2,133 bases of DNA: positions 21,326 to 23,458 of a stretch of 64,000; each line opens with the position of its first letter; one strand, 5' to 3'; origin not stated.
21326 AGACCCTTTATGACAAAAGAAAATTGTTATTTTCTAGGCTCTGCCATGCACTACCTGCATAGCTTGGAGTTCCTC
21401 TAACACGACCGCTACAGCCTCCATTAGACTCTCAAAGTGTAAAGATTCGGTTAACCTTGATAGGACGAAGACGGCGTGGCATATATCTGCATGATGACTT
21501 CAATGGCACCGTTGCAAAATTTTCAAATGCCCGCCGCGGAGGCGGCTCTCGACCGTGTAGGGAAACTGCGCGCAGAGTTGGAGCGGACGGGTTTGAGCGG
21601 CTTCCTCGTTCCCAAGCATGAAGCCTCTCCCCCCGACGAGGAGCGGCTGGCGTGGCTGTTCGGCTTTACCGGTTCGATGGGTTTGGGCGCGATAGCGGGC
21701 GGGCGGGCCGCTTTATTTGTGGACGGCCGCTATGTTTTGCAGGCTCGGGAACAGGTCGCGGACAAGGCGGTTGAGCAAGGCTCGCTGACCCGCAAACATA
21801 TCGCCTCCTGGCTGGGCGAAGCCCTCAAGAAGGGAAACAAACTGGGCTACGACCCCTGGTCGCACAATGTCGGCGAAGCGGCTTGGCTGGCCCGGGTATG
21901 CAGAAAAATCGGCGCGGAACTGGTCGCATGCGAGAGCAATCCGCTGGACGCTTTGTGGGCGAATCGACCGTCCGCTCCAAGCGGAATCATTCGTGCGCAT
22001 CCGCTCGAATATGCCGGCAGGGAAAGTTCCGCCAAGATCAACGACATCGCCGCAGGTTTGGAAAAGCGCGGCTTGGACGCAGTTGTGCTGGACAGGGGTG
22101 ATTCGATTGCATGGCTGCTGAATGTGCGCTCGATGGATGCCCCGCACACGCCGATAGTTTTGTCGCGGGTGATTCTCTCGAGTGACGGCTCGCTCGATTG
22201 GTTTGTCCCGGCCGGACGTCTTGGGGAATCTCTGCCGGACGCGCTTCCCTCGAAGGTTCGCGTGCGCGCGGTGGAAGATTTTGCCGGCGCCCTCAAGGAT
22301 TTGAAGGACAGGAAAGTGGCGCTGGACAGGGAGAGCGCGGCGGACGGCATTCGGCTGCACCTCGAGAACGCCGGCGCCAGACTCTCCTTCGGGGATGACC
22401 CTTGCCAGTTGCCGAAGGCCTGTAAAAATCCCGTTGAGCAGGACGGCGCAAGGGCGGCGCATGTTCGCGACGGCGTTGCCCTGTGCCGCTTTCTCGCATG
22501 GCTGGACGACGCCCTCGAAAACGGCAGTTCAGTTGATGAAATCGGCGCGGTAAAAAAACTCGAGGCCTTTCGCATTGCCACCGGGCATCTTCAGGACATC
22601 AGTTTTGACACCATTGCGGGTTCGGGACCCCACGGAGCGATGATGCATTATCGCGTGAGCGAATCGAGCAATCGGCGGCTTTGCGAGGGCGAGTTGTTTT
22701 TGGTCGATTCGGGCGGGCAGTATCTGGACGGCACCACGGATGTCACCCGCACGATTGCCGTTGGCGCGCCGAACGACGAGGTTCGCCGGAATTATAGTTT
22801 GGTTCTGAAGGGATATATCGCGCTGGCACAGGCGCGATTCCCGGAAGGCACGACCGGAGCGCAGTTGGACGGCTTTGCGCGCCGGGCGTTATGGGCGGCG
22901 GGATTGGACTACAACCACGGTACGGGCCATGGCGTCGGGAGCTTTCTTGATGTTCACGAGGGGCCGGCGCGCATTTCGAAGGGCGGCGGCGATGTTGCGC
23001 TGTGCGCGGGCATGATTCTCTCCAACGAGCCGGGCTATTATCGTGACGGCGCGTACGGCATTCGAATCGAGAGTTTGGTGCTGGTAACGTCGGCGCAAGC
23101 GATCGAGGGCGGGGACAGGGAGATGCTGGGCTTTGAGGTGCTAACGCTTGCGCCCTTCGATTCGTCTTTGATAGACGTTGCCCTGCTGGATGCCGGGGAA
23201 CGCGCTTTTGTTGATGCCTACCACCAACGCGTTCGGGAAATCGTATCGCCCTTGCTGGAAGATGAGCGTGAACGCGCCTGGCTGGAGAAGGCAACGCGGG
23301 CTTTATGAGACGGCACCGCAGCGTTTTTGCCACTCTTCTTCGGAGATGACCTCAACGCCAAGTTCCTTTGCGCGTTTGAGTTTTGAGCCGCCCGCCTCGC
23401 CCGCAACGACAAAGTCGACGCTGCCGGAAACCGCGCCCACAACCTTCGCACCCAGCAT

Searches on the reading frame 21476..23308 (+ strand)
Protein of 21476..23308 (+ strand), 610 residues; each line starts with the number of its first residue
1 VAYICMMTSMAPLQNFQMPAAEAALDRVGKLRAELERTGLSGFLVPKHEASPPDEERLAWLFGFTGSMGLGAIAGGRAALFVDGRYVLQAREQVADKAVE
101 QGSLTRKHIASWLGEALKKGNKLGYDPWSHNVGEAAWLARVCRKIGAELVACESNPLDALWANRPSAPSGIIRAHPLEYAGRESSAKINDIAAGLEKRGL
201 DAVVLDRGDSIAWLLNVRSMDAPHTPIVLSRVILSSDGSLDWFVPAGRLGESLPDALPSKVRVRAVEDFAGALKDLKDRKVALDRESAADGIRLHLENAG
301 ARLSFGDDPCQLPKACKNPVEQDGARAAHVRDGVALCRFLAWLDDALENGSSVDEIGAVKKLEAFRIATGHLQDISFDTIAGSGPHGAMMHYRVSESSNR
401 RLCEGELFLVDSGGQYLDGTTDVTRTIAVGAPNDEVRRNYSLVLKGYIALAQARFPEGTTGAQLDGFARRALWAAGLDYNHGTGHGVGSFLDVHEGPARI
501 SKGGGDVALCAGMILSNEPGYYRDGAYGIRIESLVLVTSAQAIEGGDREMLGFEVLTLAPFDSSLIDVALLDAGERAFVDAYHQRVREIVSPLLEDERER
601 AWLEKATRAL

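Call 86: search_protein_families(library=pfam, proteins=[window:21476-23308:+], max_evalue=0.00001)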
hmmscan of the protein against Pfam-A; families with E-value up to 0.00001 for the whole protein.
window:21476-23308:+ (610 aa): 4 families
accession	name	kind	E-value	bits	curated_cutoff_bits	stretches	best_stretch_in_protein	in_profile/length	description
PF00557.29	Peptidase_M24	-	4.6e-50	170.7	23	1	325-538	3-207/208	Metallopeptidase family M24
PF16189.11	Creatinase_N_2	-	2.2e-31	109.5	29.7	1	163-321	1-161/161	Creatinase/Prolidase N-terminal domain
PF16188.10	Peptidase_M24_C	-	1.7e-22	79.5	28.9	1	549-610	1-63/63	C-terminal region of peptidase_M24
PF01321.24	Creatinase_N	-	5.7e-17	62.9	22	1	27-143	1-111/128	Creatinase/Prolidase N-terminal domain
